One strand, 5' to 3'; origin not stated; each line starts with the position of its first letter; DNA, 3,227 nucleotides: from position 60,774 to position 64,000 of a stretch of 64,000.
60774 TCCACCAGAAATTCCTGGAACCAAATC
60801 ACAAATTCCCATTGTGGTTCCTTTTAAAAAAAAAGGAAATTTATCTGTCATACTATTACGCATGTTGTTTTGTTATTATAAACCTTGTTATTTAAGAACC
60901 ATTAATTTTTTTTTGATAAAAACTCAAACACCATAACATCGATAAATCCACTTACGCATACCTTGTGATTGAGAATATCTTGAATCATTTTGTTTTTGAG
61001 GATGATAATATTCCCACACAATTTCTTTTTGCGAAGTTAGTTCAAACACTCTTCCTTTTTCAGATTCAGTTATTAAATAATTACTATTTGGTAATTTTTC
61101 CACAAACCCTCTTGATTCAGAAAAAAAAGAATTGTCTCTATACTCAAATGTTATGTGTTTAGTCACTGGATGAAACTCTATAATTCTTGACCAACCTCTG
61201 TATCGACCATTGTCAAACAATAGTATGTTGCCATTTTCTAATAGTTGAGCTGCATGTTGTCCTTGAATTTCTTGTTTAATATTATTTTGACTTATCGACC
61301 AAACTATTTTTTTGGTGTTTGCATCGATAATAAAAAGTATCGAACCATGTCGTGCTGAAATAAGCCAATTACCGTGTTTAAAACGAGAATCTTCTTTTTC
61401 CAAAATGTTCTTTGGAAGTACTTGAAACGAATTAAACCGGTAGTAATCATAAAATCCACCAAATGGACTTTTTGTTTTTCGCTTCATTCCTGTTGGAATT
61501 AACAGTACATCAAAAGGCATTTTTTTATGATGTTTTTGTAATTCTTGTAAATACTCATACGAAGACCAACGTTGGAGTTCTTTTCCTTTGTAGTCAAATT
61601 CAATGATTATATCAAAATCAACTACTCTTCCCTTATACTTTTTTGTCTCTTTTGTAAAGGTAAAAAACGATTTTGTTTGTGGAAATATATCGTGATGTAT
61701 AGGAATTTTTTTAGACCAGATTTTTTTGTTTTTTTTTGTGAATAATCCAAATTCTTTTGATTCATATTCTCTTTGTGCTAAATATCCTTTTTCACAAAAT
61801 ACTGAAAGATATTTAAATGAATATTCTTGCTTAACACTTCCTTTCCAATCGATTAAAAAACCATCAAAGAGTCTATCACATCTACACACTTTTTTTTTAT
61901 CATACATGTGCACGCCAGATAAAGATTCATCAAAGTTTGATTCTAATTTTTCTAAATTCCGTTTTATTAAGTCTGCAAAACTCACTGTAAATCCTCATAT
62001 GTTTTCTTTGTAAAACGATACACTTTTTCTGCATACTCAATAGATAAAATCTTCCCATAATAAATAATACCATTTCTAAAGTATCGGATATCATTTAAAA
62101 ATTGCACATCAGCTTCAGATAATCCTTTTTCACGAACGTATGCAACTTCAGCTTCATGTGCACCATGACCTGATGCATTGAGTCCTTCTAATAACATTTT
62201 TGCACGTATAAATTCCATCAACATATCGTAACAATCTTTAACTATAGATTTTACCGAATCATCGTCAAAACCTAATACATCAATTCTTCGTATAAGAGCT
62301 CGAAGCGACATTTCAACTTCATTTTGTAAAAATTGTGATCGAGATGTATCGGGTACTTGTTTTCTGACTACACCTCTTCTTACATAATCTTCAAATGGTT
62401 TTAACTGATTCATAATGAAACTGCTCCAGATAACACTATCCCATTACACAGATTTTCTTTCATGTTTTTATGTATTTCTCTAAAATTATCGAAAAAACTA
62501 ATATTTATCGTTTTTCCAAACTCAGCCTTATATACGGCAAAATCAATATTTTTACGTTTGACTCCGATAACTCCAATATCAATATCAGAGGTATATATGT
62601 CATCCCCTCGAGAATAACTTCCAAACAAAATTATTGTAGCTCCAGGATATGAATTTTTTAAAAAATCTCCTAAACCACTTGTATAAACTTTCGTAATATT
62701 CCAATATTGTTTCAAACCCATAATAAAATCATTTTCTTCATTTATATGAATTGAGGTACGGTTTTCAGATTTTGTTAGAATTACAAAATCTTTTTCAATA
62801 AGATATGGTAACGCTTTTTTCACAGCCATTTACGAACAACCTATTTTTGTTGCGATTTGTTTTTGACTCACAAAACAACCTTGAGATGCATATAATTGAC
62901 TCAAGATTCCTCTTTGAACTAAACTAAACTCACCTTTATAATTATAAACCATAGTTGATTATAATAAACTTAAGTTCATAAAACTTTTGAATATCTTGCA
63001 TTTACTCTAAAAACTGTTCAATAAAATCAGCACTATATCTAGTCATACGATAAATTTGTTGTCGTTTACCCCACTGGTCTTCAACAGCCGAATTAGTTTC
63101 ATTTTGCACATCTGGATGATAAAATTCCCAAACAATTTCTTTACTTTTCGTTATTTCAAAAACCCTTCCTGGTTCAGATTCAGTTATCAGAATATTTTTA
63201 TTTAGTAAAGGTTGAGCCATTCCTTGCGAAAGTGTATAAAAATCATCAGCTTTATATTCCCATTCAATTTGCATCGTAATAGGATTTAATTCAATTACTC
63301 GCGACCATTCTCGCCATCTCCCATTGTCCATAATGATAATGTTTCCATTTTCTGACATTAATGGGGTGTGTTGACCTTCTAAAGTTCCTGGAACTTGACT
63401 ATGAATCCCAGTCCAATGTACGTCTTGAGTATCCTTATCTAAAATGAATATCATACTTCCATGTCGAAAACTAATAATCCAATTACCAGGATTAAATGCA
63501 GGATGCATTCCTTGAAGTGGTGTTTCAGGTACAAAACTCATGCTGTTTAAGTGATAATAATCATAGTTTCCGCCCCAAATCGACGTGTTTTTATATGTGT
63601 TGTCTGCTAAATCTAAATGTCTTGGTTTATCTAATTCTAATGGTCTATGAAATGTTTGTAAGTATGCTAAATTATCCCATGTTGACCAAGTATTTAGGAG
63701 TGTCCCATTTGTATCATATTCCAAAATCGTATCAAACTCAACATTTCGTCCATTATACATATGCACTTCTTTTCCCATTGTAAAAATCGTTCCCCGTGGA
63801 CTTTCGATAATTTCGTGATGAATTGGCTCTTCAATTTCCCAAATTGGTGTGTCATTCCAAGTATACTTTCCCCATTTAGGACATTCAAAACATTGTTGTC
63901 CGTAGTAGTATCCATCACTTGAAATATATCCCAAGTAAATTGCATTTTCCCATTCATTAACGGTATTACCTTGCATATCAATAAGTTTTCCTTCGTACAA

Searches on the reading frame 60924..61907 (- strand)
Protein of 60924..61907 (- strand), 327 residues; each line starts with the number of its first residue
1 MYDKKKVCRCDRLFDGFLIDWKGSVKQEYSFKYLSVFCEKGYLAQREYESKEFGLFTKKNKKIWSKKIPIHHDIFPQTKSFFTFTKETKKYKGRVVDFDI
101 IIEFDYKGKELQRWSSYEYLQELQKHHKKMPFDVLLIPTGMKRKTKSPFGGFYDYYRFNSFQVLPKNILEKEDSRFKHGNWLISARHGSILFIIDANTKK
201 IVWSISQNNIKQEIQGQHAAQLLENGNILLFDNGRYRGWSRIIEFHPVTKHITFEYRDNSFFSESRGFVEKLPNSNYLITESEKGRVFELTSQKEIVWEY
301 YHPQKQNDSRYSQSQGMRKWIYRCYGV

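Call 45: search_protein_families(library=pfam, proteins=[window:60924-61907:-], max_evalue=0.001)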
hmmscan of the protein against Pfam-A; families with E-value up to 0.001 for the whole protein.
window:60924-61907:- (327 aa): 2 families
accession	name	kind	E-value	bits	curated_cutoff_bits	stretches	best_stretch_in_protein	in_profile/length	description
PF14269.12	Arylsulfotran_2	-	3.3e-21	76.4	27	1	94-300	93-298/301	Arylsulfotransferase (ASST)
PF05935.17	Arylsulfotrans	-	1.1e-12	48.1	24.2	1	45-287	69-337/374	Arylsulfotransferase (ASST)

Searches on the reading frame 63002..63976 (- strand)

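Call 45: search_protein_families(library=pfam, proteins=[window:63002-63976:-], max_evalue=0.001)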
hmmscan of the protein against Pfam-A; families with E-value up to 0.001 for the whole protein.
window:63002-63976:- (324 aa): 2 families
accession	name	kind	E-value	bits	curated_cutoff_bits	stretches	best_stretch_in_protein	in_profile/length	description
PF14269.12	Arylsulfotran_2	-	6.1e-16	59.1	27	1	53-285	60-298/301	Arylsulfotransferase (ASST)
PF05935.17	Arylsulfotrans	-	6.8e-13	48.8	24.2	1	51-189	92-212/374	Arylsulfotransferase (ASST)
